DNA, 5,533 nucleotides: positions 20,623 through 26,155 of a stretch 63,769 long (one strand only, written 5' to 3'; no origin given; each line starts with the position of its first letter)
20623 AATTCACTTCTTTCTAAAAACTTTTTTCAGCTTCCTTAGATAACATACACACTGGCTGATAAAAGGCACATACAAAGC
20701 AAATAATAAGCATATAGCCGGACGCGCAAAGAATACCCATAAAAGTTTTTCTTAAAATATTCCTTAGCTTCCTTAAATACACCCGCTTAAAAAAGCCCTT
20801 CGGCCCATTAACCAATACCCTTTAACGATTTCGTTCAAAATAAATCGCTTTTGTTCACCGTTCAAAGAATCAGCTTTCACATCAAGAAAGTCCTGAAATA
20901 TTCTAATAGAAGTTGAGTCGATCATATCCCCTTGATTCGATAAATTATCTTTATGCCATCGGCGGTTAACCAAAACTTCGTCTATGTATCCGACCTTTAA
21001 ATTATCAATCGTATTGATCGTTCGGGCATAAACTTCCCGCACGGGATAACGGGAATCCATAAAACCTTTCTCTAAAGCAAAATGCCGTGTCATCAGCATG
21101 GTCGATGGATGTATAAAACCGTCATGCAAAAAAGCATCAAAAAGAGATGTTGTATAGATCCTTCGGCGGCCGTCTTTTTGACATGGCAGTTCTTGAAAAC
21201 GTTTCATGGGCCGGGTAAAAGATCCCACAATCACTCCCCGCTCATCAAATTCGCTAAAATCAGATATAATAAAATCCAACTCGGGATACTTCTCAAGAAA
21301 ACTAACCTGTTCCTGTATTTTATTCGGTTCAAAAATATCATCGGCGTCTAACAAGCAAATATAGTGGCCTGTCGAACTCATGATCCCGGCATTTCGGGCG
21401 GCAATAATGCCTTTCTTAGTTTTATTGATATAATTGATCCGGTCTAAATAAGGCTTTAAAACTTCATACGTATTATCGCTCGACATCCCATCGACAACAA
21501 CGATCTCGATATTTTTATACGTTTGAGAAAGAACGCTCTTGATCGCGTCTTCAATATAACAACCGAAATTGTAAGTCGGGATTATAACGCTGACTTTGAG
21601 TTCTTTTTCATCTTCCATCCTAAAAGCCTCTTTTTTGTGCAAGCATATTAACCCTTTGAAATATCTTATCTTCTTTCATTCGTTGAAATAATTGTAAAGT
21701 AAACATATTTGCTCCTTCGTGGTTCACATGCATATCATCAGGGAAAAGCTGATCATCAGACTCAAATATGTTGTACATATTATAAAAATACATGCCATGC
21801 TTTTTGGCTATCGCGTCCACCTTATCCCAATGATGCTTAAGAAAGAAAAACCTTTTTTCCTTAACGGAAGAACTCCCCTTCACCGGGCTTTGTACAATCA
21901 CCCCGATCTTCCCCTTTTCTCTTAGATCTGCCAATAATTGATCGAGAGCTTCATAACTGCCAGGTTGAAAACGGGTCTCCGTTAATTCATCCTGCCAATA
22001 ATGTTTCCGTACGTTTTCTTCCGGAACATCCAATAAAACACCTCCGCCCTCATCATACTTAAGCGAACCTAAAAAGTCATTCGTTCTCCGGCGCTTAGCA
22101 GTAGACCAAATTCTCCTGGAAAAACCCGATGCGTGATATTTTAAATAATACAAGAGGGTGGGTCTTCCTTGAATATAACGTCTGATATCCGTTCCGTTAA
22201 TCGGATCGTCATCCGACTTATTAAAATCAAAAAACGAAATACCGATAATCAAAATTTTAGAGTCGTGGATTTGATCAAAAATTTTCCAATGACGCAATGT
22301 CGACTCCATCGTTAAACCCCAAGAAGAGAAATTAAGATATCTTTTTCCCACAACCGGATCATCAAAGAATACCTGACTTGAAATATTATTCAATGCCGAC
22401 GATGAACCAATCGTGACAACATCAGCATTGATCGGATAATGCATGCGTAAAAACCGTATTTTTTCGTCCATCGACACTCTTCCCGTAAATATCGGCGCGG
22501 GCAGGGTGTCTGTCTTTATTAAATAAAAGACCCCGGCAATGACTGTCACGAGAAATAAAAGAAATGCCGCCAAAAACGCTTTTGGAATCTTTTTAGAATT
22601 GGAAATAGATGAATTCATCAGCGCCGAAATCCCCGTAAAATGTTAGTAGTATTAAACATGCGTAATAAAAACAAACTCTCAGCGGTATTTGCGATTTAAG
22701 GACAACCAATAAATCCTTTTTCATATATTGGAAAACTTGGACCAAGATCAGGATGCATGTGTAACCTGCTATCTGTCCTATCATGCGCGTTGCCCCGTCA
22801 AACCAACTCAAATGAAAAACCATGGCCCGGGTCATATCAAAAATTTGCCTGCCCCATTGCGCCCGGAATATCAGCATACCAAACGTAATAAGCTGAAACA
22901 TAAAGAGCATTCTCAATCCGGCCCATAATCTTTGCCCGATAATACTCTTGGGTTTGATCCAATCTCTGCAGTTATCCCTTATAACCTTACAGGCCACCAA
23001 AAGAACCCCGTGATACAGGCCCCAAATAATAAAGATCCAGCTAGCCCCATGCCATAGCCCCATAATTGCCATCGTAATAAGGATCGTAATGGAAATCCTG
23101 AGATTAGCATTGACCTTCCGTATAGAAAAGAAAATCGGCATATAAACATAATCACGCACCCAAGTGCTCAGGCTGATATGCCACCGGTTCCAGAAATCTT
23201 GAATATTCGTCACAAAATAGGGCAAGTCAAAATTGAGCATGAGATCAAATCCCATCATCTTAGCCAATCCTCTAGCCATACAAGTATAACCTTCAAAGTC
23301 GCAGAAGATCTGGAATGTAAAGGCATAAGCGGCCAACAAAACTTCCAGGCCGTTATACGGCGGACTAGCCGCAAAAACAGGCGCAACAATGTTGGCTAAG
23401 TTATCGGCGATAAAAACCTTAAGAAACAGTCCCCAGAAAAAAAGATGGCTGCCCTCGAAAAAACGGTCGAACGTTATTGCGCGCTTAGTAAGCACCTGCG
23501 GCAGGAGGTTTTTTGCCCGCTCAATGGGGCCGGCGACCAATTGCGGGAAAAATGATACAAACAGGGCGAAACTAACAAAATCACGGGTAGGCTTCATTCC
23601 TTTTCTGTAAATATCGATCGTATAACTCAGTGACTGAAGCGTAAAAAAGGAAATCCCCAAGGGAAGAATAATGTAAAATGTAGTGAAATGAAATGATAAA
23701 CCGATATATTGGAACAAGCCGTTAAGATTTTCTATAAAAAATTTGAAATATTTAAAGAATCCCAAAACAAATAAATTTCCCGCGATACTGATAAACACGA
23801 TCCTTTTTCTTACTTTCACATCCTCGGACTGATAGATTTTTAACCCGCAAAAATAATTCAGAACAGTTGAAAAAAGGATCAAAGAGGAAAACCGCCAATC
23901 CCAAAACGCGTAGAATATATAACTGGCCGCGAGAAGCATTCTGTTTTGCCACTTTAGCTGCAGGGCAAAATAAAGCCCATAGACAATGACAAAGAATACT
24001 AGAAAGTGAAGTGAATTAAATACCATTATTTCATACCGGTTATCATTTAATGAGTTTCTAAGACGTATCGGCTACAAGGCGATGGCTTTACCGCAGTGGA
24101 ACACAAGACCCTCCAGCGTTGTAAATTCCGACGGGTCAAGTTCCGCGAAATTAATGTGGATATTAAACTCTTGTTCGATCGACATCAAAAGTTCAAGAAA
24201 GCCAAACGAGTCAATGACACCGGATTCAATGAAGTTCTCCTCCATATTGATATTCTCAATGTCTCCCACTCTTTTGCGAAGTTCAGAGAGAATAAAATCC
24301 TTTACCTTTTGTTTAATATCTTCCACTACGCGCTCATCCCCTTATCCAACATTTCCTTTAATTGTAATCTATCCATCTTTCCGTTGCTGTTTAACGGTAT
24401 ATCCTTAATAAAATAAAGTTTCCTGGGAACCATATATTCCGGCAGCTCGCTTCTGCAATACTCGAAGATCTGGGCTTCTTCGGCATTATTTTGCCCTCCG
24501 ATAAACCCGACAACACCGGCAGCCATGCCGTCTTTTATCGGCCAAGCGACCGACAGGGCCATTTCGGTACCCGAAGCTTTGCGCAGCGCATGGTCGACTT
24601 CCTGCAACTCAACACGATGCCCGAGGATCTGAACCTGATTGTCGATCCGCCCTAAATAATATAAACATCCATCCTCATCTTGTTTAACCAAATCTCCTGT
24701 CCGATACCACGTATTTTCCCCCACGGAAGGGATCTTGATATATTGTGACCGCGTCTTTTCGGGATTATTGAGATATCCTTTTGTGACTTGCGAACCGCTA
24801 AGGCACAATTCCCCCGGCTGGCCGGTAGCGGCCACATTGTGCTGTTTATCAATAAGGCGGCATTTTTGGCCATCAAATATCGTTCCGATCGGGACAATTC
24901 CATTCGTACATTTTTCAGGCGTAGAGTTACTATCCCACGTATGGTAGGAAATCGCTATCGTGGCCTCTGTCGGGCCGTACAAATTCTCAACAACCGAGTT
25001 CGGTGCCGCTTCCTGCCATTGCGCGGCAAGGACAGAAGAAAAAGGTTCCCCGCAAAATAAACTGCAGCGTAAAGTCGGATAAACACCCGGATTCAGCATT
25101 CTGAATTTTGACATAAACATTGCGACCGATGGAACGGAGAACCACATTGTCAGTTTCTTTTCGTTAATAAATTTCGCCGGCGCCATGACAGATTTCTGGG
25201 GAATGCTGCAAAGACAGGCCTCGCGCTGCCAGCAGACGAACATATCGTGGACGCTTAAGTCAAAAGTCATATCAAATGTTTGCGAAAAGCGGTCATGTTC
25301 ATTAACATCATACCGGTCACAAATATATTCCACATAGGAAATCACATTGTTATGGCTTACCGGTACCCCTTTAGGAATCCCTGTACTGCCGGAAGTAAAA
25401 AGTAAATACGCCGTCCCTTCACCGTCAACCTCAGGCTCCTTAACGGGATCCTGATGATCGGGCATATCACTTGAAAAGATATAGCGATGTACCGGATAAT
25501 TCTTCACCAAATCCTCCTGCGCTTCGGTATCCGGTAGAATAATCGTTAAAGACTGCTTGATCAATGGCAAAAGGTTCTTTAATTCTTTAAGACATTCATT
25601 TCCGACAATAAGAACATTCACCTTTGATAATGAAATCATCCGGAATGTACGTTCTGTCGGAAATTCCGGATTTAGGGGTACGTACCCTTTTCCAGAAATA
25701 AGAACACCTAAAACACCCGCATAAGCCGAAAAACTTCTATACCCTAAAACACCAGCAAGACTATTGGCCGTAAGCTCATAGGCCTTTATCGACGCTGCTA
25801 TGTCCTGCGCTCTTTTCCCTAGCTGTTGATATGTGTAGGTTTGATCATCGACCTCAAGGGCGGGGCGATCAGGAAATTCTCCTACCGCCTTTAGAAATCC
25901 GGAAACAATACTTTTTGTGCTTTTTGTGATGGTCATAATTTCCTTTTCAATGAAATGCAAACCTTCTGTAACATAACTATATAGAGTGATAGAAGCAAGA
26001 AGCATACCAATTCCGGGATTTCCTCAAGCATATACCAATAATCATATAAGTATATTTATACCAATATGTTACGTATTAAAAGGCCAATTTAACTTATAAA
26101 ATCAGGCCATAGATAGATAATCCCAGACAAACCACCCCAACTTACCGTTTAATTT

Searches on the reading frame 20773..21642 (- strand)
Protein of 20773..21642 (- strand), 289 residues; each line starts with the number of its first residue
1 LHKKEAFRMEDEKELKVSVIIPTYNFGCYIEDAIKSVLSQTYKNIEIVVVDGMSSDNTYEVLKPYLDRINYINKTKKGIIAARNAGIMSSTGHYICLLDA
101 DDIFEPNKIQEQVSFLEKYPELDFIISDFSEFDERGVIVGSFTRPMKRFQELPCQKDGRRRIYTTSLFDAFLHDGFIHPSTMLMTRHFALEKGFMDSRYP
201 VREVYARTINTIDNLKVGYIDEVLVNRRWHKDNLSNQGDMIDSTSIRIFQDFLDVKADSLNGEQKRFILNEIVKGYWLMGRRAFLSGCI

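Call 7: search_protein_families(library=pfam, proteins=[window:20773-21642:-], max_evalue=0.01)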
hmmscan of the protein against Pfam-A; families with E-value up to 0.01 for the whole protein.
window:20773-21642:- (289 aa): 3 families
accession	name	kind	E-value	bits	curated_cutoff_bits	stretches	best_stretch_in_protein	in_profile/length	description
PF00535.33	Glycos_transf_2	-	8.2e-34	117.4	23.3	1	18-168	1-142/168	Glycosyl transferase family 2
PF13641.12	Glyco_tranf_2_3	-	9.2e-10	39.3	27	1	17-125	3-119/230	Glycosyltransferase like family 2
PF10111.15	Glyco_tranf_2_2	-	1.5e-09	38.2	27.3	1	18-115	1-105/276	Glycosyltransferase like family 2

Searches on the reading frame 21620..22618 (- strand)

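Call 7: search_protein_families(library=pfam, proteins=[window:21620-22618:-], max_evalue=0.01)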
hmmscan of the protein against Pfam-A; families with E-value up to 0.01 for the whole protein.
window:21620-22618:- (332 aa): 1 family
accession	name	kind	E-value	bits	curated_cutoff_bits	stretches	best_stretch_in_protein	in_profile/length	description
PF13472.12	Lipase_GDSL_2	-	0.0065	17.4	32.9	0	216-303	87-176/178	GDSL-like Lipase/Acylhydrolase family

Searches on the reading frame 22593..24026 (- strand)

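Call 7: search_protein_families(library=pfam, proteins=[window:22593-24026:-], max_evalue=0.01)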
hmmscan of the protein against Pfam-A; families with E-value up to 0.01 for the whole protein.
window:22593-24026:- (477 aa): 1 family
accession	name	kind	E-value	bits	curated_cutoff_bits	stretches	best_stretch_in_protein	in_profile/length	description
PF03062.24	MBOAT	-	2.3e-15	57.1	27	1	149-354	80-302/337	MBOAT, membrane-bound O-acyltransferase family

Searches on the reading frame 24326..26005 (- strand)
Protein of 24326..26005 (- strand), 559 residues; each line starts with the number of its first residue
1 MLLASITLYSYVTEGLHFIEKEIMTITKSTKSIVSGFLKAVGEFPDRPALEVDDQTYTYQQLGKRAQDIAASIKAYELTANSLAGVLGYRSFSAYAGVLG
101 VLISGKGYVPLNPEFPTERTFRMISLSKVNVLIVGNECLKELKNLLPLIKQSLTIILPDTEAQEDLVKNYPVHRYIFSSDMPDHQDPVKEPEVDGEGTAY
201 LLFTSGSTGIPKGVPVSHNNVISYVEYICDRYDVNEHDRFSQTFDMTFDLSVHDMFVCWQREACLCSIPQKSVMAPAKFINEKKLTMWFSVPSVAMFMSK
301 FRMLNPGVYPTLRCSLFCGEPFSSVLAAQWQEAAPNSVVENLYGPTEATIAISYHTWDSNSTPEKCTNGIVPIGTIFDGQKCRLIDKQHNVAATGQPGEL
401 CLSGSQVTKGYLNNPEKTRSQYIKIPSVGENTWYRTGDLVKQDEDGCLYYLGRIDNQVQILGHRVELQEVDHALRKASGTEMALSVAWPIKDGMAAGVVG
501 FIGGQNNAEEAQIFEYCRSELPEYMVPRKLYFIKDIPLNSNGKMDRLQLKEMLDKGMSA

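Call 7: search_protein_families(library=pfam, proteins=[window:24326-26005:-], max_evalue=0.01)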
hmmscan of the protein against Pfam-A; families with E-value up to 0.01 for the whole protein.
window:24326-26005:- (559 aa): 2 families
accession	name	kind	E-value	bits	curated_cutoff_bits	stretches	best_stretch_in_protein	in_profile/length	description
PF00501.34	AMP-binding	-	1.3e-64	218.9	29.9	1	39-412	3-384/384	AMP-binding enzyme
PF13193.12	AMP-binding_C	-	1.7e-05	26.1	24.5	1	498-543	29-76/76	AMP-binding enzyme C-terminal domain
